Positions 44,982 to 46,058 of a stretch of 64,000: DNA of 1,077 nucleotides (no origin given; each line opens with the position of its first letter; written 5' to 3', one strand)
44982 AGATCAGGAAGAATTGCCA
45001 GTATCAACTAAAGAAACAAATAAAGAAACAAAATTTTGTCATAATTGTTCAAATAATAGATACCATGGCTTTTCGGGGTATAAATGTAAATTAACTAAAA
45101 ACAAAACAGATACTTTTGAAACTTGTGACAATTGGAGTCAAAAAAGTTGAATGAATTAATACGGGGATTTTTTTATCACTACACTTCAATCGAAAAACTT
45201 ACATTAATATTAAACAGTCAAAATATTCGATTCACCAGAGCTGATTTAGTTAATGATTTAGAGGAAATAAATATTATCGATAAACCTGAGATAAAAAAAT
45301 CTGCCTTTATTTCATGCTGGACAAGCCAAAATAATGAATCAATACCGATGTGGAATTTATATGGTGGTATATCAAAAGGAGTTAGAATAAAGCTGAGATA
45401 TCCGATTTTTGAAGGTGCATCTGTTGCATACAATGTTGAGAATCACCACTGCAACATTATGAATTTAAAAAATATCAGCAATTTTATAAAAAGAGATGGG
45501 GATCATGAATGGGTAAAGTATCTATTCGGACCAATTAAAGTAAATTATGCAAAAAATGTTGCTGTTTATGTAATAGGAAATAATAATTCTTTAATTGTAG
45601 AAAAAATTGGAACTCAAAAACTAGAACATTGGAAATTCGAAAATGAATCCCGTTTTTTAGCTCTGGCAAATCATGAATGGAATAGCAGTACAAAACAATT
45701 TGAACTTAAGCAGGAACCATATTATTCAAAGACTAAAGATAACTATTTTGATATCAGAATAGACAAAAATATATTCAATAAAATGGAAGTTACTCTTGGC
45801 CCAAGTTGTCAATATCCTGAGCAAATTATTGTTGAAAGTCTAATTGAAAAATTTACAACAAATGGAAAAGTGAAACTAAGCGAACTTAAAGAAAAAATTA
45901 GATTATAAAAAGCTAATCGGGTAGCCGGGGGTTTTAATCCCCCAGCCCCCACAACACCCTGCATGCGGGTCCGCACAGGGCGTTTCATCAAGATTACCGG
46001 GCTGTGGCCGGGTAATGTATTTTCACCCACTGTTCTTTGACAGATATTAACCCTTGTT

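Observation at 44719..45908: Two-gene cassette (TM zinc-ribbon protein + DUF2971-like protein): candidate anti-phage system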

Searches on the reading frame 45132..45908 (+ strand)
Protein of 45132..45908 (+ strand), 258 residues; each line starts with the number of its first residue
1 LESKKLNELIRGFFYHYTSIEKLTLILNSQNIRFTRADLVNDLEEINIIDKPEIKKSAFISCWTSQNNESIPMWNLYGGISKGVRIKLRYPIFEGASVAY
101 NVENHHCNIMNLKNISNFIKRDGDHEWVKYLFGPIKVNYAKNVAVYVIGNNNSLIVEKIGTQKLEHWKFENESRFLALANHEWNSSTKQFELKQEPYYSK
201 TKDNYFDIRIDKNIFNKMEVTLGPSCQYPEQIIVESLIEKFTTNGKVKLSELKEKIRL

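Call 5: search_protein_families(library=pfam, proteins=[window:45132-45908:+], max_evalue=0.1)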
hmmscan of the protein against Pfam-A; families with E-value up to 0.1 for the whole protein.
window:45132-45908:+ (258 aa): 1 family
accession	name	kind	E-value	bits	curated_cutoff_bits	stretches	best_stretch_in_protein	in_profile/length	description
PF11185.13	DUF2971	-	0.021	16.6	22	1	73-175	1-89/89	Protein of unknown function (DUF2971)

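Call 6: search_protein_families(library=padloc, proteins=[window:45132-45908:+], max_evalue=1)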
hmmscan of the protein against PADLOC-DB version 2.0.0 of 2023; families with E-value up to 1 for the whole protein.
window:45132-45908:+ (258 aa): 3 families
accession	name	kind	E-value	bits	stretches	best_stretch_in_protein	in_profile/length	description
PDLC04991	PDC-S31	-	4.6e-08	31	2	135-181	104-150/208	-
PDLC04993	PDC-S31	-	7.6e-08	29.9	1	52-244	66-239/245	-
PDLC04994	PDC-S31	-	1.1e-06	26.3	2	129-197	157-226/273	-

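Call 9: find_homologous_proteins(query=window:45132-45908:+)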
Query window:45132-45908:+ (258 aa): 48 proteins with E <= 0.001 among 987 candidates.
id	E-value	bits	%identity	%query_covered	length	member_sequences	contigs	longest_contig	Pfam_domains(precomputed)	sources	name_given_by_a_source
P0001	5.7e-166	568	100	98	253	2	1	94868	-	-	-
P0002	3.1e-106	372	65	98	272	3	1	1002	PF11185.14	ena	-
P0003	3.7e-105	369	64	98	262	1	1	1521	-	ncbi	-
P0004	1.1e-101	357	63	95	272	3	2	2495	-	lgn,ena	-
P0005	2.9e-99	350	63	98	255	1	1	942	-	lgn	-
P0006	9.5e-98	345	63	95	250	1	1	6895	PF11185.14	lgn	-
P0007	4.6e-96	339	61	95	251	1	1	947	-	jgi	jgi:hypothetical protein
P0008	1.4e-94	334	60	95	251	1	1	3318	-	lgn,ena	-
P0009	6.2e-91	322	60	95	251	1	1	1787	PF11185.14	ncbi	-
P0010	2.9e-89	317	59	95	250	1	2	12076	-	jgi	jgi:hypothetical protein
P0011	1.2e-83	298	60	88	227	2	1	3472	-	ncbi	-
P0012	1.7e-80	288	60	85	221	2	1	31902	PF11185.14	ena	-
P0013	3.0e-78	281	62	78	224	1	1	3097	PF11185.14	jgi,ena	-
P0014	4.2e-77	277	58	85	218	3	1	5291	-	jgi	-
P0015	7.4e-68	247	46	97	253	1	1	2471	-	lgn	-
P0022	2.2e-61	225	42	95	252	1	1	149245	-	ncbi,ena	-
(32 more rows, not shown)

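Call 31: find_related_loci(query=A1, collection=genome_contigs, flank=4000)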
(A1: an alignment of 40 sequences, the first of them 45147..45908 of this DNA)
Query A1 (253 aa) in genome_contigs; peptide patterns used: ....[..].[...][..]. (x = any residue, [..] = any of these).
137 stretches matched a pattern; 134 encode a relative of the query (tblastn E <= 1e-3); the best 80 are kept; 80 distinct loci.
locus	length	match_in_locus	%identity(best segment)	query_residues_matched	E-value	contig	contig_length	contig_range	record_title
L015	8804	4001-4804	33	10-253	8e-35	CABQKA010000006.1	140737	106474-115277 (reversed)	MAG TPA_asm: uncultured Prevotella sp. isolate MGYG-HGUT-00658 genome assembly, contig: GUT_GENOME021351_6, whole genome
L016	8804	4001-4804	33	10-253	5e-34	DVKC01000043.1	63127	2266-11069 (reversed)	MAG TPA_asm: Candidatus Avimuribaculum pullicola isolate ChiHecec3B27-9160 ChiHecec3B27__C364265_L63127_SRR6323528, whol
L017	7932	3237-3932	31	8-251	7e-32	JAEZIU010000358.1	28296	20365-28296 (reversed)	MAG: Bacillota bacterium isolate OH_CDB_200 k127_761537, whole genome shotgun sequence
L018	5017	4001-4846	30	1-253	3e-31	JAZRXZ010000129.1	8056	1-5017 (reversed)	MAG: Bacteroidales bacterium isolate T1900044950_TA20190003.MAGScoT_cleanbin_000070 SGB_3601_k141_1175769, whole genome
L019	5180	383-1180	31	8-251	2e-31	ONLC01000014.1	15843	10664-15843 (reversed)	uncultured Clostridiales bacterium isolate RUG393 genome assembly, contig: scaffold_2704, whole genome shotgun sequence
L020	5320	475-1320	30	8-253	3e-31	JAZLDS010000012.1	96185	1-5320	MAG: Paludibacteraceae bacterium isolate T1900045028_TC20190021.MAGScoT_cleanbin_000035 SGB_4442_k141_1148231, whole gen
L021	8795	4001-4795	34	9-252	7e-31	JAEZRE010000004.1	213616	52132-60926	MAG: Bacillota bacterium isolate OH_PBB_125 k127_426946, whole genome shotgun sequence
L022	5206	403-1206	32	10-253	2e-30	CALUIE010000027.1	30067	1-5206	MAG: uncultured Phocaeicola sp. isolate BRZ_KM__bin66 genome assembly, contig: BRZ_KM__NODE_1609_length_30067_cov_16.486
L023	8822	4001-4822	32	1-252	6e-30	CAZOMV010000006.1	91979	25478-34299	MAG TPA_asm: uncultured Pirellulales bacterium isolate SRP302447_co3_789 genome assembly, contig: NODE_673_length_91979_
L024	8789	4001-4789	30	7-242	2e-29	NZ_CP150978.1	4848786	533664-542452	Heyndrickxia sp. MSNUG chromosome, complete genome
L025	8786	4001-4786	29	1-252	8e-30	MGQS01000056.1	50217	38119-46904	MAG: Deltaproteobacteria bacterium RBG_16_54_11 RBG_16_scaffold_2629, whole genome shotgun sequence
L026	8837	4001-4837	28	8-252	1e-29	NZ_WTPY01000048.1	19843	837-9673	Paraglaciecola sp. 20A4 Scaffold48, whole genome shotgun sequence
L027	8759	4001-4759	28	8-252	9e-30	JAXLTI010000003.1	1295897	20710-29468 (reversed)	MAG: bacterium isolate STL-ARS1 C1.278.fa-3, whole genome shotgun sequence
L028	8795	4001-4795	34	8-247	2e-29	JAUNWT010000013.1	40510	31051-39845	MAG: Bacillota bacterium isolate S9M_St_35 NODE_459_length_40510_cov_21.304783, whole genome shotgun sequence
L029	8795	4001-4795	33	10-252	3e-29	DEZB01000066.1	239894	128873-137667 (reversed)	MAG TPA_asm: Bacteroidales bacterium UBA3143 UBA3143_contig_123, whole genome shotgun sequence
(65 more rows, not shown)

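Call 33: find_encoding_contigs(protein=P0010, flank=4000, max_places=2)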
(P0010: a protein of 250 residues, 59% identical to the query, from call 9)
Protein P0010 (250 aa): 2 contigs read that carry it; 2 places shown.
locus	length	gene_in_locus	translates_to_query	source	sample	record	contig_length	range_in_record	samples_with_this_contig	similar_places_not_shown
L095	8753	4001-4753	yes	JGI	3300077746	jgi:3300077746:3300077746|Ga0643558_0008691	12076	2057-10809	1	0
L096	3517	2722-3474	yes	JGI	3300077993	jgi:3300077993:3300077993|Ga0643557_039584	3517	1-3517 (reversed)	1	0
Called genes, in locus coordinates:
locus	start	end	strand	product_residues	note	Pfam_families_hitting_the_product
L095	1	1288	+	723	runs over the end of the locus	PF01555:N6_N4_Mtase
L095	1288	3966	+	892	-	PF04851:ResIII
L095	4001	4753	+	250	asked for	-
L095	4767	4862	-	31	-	-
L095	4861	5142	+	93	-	-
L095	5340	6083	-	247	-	PF18203:IPTL-CTERM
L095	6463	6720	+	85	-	-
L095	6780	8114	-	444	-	PF00313:CSD (weak), PF12873:DUF3825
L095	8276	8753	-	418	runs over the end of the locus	PF24575:TPR_Slam (faint), PF25575:TPR_BSK1_C (faint), PF12895:ANAPC3 (faint), PF13424:TPR_12 (faint), PF13432:TPR_16 (weak), PF00515:TPR_1, PF07719:TPR_2 (weak), PF13414:TPR_11 (weak), +8 more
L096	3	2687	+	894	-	?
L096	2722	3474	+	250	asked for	-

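Call 34: find_encoding_contigs(protein=P0012, flank=4000, max_places=2)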
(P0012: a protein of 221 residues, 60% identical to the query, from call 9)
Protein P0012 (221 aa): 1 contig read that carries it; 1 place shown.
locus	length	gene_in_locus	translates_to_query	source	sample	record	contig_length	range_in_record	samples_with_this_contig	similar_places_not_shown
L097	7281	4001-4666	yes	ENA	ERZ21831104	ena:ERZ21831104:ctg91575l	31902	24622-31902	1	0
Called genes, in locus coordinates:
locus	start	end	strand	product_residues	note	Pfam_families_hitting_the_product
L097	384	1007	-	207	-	PF01726:LexA_DNA_bind, PF12802:MarR_2 (weak), PF00717:Peptidase_S24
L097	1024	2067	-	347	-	PF13495:Phage_int_SAM_4, PF00589:Phage_integrase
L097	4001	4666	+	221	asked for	PF11185:DUF2971 (weak)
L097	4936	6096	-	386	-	PF01609:DDE_Tnp_1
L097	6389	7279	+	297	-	?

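Call 35: find_encoding_contigs(protein=P0022, flank=4000, max_places=2)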
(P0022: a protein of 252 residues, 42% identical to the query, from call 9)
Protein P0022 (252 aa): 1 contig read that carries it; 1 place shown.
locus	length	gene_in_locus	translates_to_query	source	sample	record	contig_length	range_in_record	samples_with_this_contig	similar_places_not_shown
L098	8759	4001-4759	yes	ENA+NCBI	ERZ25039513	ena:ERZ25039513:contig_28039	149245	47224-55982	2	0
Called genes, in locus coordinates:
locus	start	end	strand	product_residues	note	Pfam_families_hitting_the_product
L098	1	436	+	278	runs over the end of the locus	PF22435:MRM3-like_sub_bind, PF00588:SpoU_methylase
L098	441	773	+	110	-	PF03091:CutA1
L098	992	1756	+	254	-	PF02685:Glucokinase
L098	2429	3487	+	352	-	PF00108:Thiolase_N (weak), PF00195:Chal_sti_synt_N, PF08545:ACP_syn_III, PF08541:ACP_syn_III_C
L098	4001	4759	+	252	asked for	-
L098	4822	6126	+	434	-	PF13208:TerB_N (weak)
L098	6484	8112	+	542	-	PF03063:Prismane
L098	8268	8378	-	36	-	-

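Call 36: find_encoding_contigs(protein=P0006, flank=4000, max_places=2)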
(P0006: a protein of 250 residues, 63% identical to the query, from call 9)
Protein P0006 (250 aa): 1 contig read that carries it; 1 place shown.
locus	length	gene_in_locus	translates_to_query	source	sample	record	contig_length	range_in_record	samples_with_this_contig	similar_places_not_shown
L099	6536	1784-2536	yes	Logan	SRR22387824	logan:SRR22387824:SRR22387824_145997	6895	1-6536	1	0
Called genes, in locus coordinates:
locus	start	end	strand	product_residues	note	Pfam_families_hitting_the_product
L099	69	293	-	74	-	-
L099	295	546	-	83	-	PF00376:MerR (weak), PF13411:MerR_1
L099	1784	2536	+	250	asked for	PF11185:DUF2971 (faint)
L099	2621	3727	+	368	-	-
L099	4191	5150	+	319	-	PF04471:Mrr_cat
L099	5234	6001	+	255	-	PF18865:AbiJ_NTD5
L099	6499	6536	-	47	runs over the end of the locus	-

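Call 38: predict_structure(alignment_id=A1)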
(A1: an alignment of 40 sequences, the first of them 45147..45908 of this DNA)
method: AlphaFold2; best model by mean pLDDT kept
length: 253 residues; sequences in the alignment: 40
mean_pLDDT: 91.2   pTM: 0.88
mean pLDDT of the five models: 91.2, 90.6, 90.5, 90.1, 88.9
residues with pLDDT >= 90: 196; 70-90: 47; 50-70: 6; < 50: 4
segments of 3 or more residues with pLDDT < 50: 1-4
pLDDT, mean of each block of 10 residues (from residue 1): 67 97 97 80 90 95 92 87 95 86 88 91 94 93 90 92 93 92 90 92 96 97 97 98 95 75
secondary structure, 60 per line:
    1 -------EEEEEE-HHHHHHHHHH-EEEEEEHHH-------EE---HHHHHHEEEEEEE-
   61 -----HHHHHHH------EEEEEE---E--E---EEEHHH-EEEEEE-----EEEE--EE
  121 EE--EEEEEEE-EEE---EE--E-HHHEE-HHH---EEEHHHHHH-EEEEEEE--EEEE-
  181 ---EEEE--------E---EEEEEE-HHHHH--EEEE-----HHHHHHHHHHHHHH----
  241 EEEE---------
elements in order: E8-13 H15-24 E26-31 H47-52 E53-59 H66-72 E79-84 E95-97 E102-107 E113-116 E119-122 E125-131 E133-135 E157-159 H160-165 E167-173 E176-179 E184-187 E200-205 H207-211 E214-217 H223-236 E241-244

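Call 41: fold_search(model_id=the predicted structure, library=pdb)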
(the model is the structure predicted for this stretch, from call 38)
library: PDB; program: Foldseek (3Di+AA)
matches with E <= 10: 306; with E <= 0.001: 0
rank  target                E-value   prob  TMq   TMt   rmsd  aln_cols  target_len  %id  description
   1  7omx                  3.5e-02  0.60  0.31  0.39  12.0       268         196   10  Thermus sp. 2.9 DarT in complex with carba-NAD+ (released 2021-06-23)
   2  7omw                  6.0e-02  0.60  0.33  0.41  12.4       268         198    8  Thermus sp. 2.9 DarT in complex with NAD+ (released 2021-06-23)
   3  7omv                  1.2e-01  0.44  0.34  0.40  11.9       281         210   10  Thermus sp. 2.9 DarT (released 2021-06-23)
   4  4p1x_H                5.7e-01  0.01  0.08  0.08  21.8       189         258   11  Crystal structure of staphylococcal LUK prepore (released 2014-10-01)
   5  4p1x_F                5.7e-01  0.01  0.07  0.07  20.2       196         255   12  Crystal structure of staphylococcal LUK prepore (released 2014-10-01)
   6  8axn_A                6.0e-01  0.25  0.13  0.15   3.7        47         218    8  Inner membrane ring and secretin N0 N1 domains of the type 3 secretion system of Shigella flexneri (released 2023-03-01)
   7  7tmu_C                6.0e-01  0.02  0.11  0.16  16.2       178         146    5  Crystal Structure of the Protein of Unknown Function YPO0625 from Yersinia pestis (released 2022-02-02)
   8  5bse_D                8.2e-01  0.20  0.12  0.12   4.1        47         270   13  Crystal structure of Medicago truncatula (delta)1-Pyrroline-5-Carboxylate Reductase (MtP5CR) (released 2015-11-11)
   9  7tmu_A                8.7e-01  0.02  0.11  0.16  15.8       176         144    4  Crystal Structure of the Protein of Unknown Function YPO0625 from Yersinia pestis (released 2022-02-02)
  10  5bsg_G                9.2e-01  0.21  0.11  0.10   3.9        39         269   15  Crystal structure of Medicago truncatula (delta)1-Pyrroline-5-Carboxylate Reductase (MtP5CR) in complex with NADP+ (released 2015-11-11)
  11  9p0u_D                9.8e-01  0.41  0.12  0.11   2.1        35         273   14  Structure of PYCR1 complexed with the allosteric inhibitor 7-benzamido-4-hydroxynaphthalene-2-sulfonic acid (released 2026-02-04)
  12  5uaw_A                9.8e-01  0.28  0.13  0.12   3.0        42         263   12  Structure of apo human PYCR-1 crystallized in space group P21212 (released 2017-03-15)
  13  5bsf_D                9.8e-01  0.18  0.12  0.12   4.1        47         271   13  Crystal structure of Medicago truncatula (delta)1-Pyrroline-5-Carboxylate Reductase (MtP5CR) in complex with NAD+ (released 2015-11-11)
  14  1jhw                  1.0e+00  0.08  0.13  0.10  17.8        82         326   15  Ca2+-binding Mimicry in the Crystal Structure of the Eu3+-Bound Mutant Human Macrophage Capping Protein Cap G (released 2002-06-28)
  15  9p0s_D                1.1e+00  0.38  0.12  0.11   2.8        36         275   14  Structure of PYCR1 complexed with the allosteric inhibitor 4-hydroxy-7-(phenylamino)naphthalene-2-sulfonic acid (released 2026-02-04)
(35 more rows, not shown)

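Call 48: search_protein_families(library=pfam, alignment_id=A1, max_evalue=1)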
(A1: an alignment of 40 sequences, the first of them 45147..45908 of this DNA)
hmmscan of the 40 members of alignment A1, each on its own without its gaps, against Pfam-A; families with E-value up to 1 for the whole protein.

A. member 1, window:45147-45908:+ (253 aa): 1 family
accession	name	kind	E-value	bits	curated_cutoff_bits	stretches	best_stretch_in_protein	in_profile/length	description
PF11185.13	DUF2971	-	0.021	16.6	22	1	68-170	1-89/89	Protein of unknown function (DUF2971)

B. families by the number of members that match (of 40 scanned): 19 families
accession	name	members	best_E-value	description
PF11185.13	DUF2971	40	1.4e-08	Protein of unknown function (DUF2971)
PF15633.11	Tox-ART-HYD1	6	0.04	HYD1 signature containing ADP-ribosyltransferase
PF22654.1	DUF7008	3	0.088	Domain of unknown function (DUF7008)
PF14908.11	HU-CCDC81_euk_1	2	0.16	CCDC81 eukaryotic HU domain 1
PF10224.14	DUF2205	1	0.0057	Short coiled-coil protein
PF18282.7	RAP80_UIM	1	0.0079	RAP80 N-terminal ubiquitin interaction motif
PF22427.2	SMMA_C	1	0.014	Maltogenic amylase, C-terminal domain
PF00644.27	PARP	1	0.023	Poly(ADP-ribose) polymerase catalytic domain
PF22192.2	GtgE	1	0.03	GtgE peptidase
PF18175.6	HU-CCDC81_bac_2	1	0.042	CCDC81-like prokaryotic HU domain 2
PF19222.5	Noda_Vmethyltr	1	0.062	Nodavirus Vmethyltransferase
PF18208.6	NES_C_h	1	0.086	Nicking enzyme C-terminal middle helical domain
PF06523.16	DUF1106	1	0.089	Protein of unknown function (DUF1106)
PF10213.14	MRP-S28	1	0.097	Mitochondrial ribosomal subunit protein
PF03507.18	CagA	1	0.097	CagA exotoxin phosphopeptide substrate mimic region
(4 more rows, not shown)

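Call 49: search_solved_structures(query=A1, max_evalue=10, show_alignments=2)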
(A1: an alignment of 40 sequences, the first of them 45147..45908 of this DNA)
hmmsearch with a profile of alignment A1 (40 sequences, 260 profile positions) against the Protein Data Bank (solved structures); distinct sequences matched with E-value up to 10: 1.
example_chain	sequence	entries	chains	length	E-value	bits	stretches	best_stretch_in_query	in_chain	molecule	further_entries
3ghg_C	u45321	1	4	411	0.078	15.6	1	104-198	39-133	Fibrinogen gamma chain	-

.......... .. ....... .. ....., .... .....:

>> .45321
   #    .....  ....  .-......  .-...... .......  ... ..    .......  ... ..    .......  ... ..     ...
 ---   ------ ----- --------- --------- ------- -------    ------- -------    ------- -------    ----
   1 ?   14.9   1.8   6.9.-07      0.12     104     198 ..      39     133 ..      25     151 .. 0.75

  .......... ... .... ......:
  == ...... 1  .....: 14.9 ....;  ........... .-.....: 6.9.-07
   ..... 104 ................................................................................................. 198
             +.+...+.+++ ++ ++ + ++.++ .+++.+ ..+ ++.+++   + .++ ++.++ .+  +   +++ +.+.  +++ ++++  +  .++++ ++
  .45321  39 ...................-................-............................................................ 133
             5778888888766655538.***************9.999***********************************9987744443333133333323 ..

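Call 56: search_dna_similar(query=window:45147-45908:+, collection=plasmids, mode=protein, max_evalue=0.001, max_rows=25)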
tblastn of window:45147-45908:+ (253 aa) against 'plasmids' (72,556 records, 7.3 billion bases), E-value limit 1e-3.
Records with a match: 21; places in all: 21; records where one place covers at least 80% of the query: 19.
Best place of each record, by identity: <60% 21.
By first word of the organism name: Lactococcus 12; Bacillus 2; Pantoea 2; Cupriavidus 2; Bacteroides 1; Acinetobacter 1; Sinorhizobium 1.
By predicted mobility (MOB-suite, as given by PLSDB): mobilizable 14; non-mobilizable 4; conjugative 3.
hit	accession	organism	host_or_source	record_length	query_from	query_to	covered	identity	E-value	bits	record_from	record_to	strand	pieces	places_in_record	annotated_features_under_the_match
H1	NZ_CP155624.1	Bacillus paramobilis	Canis lupus familiaris,adipose,leg wound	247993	9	252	96%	33.2%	9e-20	95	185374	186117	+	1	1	DUF2971 domain-containing protein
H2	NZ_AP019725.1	Bacteroides uniformis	Homo sapiens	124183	9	253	97%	29.2%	5e-26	113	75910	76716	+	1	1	DUF2971 domain-containing protein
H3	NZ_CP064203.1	Acinetobacter baumannii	Homo sapiens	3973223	4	252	98%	26.8%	5e-18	90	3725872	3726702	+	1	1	none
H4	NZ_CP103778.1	Bacillus toyonensis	cell culture,Commercial plant nursery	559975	9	221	84%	30.1%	3e-19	94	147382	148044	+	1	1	DUF2971 domain-containing protein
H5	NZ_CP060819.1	Pantoea ananatis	Laodelphax striatellus,cell ...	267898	8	247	95%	26.5%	8e-15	81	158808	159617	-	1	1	hypothetical protein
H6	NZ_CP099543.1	Pantoea ananatis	Oryza sativa,cell culture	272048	8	247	95%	26.5%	8e-15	81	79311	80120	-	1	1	hypothetical protein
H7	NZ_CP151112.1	Cupriavidus metallidurans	-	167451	7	252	97%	25.4%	7e-16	84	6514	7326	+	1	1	hypothetical protein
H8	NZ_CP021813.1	Sinorhizobium meliloti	Medicago truncatula,Single Cell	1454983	11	216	81%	28.4%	2e-16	86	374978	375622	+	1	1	none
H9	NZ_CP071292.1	Lactococcus garvieae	Homo sapiens,mixed culture,Human feces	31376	9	234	89%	24.4%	1e-12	74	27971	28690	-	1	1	DUF2971 domain-containing protein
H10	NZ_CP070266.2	Lactococcus lactis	Whole organism,Dairy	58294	9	234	89%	24.0%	7e-12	72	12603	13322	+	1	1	DUF2971 domain-containing protein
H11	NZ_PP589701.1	Lactococcus sp.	Bacterial culture,Dairy environment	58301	9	234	89%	24.0%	7e-12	72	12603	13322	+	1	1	DUF2971 domain-containing protein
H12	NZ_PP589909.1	Lactococcus sp.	Bacterial culture,Dairy environment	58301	9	234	89%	24.0%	7e-12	72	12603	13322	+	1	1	DUF2971 domain-containing protein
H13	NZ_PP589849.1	Lactococcus sp.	Bacterial culture,Dairy environment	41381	9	234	89%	24.0%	8e-12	72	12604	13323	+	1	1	DUF2971 domain-containing protein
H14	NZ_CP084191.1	Lactococcus lactis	-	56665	9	234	89%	24.0%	8e-12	72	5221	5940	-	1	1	DUF2971 domain-containing protein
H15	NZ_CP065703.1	Lactococcus lactis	-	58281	9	234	89%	24.0%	8e-12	72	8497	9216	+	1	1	DUF2971 domain-containing protein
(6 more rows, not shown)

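Call 57: search_dna_similar(query=window:45147-45908:+, collection=phages, mode=protein, max_evalue=0.001, max_rows=15)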
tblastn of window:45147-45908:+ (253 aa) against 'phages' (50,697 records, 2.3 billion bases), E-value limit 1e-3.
Records with a match: 1; places in all: 1; records where one place covers at least 80% of the query: 1.
Best place of each record, by identity: <60% 1.
By first word of the organism name: Bacteroides 1.
By host as written in the record: Bacteroides salyersiae BG8 1.
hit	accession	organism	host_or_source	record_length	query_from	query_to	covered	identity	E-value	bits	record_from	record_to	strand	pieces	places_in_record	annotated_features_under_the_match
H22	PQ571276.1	Bacteroides phage BS-TP3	Bacteroides salyersiae BG8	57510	10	248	94%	27.2%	3e-16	83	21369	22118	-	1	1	DUF2971 domain-containing protein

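Call 58: get_annotated_region(hit=H11, flank=3000)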
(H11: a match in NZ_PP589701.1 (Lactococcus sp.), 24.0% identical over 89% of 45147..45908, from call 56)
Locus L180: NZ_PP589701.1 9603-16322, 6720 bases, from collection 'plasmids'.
description: Lactococcus sp. strain UCCL633 plasmid pUCCL633C, complete sequence
organism: Lactococcus sp. (NCBI taxid 44273)
taxonomy: Bacteria; Bacillota; Bacilli; Lactobacillales; Streptococcaceae; Lactococcus; Lactococcus sp.
host: -; source: Bacterial culture,Dairy environment; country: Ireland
typing (MOB-suite, as given by PLSDB): mobilizable; replicon rep_cluster_554,rep_cluster_667; relaxase MOBQ
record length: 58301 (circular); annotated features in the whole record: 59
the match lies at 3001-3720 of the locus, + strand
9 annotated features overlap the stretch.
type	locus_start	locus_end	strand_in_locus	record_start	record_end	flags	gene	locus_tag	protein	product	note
CDS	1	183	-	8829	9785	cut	-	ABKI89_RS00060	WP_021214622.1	S41 family peptidase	GO:0006508 - proteolysis [Evidence IEA]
CDS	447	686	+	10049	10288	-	-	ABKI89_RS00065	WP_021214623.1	helix-turn-helix transcriptional regulator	-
CDS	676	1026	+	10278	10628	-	-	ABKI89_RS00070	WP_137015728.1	DUF2178 domain-containing protein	-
CDS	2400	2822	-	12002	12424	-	-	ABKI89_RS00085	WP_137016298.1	selenium binding protein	-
CDS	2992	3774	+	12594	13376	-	-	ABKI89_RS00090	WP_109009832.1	DUF2971 domain-containing protein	-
CDS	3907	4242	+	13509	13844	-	-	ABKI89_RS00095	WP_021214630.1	bacteriocin immunity protein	GO:0030153 - bacteriocin immunity [Evidence IEA]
CDS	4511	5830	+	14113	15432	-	-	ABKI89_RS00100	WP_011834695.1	IS4-like element IS1675 family transposase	GO:0006313 - DNA transposition [Evidence IEA]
CDS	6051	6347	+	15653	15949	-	-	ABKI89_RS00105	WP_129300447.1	BRCT domain-containing protein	-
CDS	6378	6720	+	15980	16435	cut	-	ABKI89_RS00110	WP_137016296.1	hypothetical protein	-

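Call 60: search_protein_families(library=padloc, alignment_id=A1, max_evalue=0.001)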
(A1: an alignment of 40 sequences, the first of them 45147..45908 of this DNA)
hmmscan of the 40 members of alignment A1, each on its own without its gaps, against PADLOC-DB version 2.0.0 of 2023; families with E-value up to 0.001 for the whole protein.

A. member 1, window:45147-45908:+ (253 aa): 3 families
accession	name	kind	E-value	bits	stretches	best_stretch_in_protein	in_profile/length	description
PDLC04993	PDC-S31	-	5.7e-08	30.3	1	47-239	66-239/245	-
PDLC04991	PDC-S31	-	6.2e-08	30.6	1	130-176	104-150/208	-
PDLC04994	PDC-S31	-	8.7e-07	26.6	1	124-192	157-226/273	-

B. families by the number of members that match (of 40 scanned): 5 families
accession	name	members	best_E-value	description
PDLC04993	PDC-S31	38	3.8e-09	-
PDLC04991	PDC-S31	34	3.7e-09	-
PDLC04990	PDC-S31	31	3.5e-09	-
PDLC04994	PDC-S31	27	1.3e-09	-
PDLC04992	PDC-S31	1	0.00061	-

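Call 62: search_protein_families(library=ncbifam, proteins=[window:45147-45908:+, L097:1024-2067:-], max_evalue=0.01)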
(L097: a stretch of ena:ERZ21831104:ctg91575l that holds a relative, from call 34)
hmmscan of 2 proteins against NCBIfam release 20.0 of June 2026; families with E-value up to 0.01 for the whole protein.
window:45147-45908:+ (253 aa): 0 families

L097:1024-2067:- (347 aa): 13 families
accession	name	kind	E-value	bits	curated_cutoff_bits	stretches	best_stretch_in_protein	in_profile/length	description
TIGR02249.1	integrase_gron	subfamily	5.7e-140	466.1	265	1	29-342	1-314/315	integron integrase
NF011946.0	PRK15417.1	equivalog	1.2e-104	350.2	435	1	28-343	15-330/337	integron integrase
NF040815.2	recomb_XerA_Arch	equivalog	2.7e-47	161.5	220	2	38-211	8-178/263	site-specific tyrosine recombinase/integron integrase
TIGR02225.1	recomb_XerD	equivalog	5.3e-44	150.7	329.6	2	262-331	208-277/290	site-specific tyrosine recombinase XerD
TIGR02224.1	recomb_XerC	equivalog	6.1e-44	150.6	335.15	2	263-329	212-278/295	tyrosine recombinase XerC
NF001399.0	PRK00283.1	subfamily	6.8e-43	147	279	1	43-331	23-286/300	tyrosine recombinase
NF002331.0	PRK01287.1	subfamily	3.3e-35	121.7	371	2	265-328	248-312/365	site-specific tyrosine recombinase XerC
NF003462.0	PRK05084.1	equivalog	4.5e-17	61.8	267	2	268-333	282-349/360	tyrosine recombinase XerS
NF007370.0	PRK09870.1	subfamily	6.9e-09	35.6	221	1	288-327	139-178/200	tyrosine-type DNA invertase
NF007371.0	PRK09871.1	subfamily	6e-07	29.2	222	1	265-327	111-173/198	tyrosine-type DNA invertase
NF002685.0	PRK02436.1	equivalog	7.1e-05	22.8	178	1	31-208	3-174/245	site-specific tyrosine recombinase XerD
NF040693.1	recomb_GmtY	equivalog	0.00044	19.6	340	0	288-327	392-431/441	gamma-mobile-trio recombinase GmtY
NF041502.1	integrase_1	equivalog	0.001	17.9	350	1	278-329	311-361/484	site-specific integrase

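Call 63: search_protein_families(library=pfam, proteins=[L099:2621-3727:+, L098:4822-6126:+], max_evalue=0.01)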
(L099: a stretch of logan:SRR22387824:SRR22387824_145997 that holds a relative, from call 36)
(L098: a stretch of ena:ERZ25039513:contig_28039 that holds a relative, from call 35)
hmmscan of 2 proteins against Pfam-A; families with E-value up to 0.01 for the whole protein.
L099:2621-3727:+ (368 aa): 0 families

L098:4822-6126:+ (434 aa): 2 families
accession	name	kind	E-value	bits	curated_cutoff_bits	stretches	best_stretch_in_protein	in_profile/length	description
PF13208.11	TerB_N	-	9e-06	26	25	1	13-112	51-140/207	TerB N-terminal domain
PF12207.13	DUF3600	-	0.0074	16.7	26.5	0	82-106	5-29/160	Domain of unknown function (DUF3600)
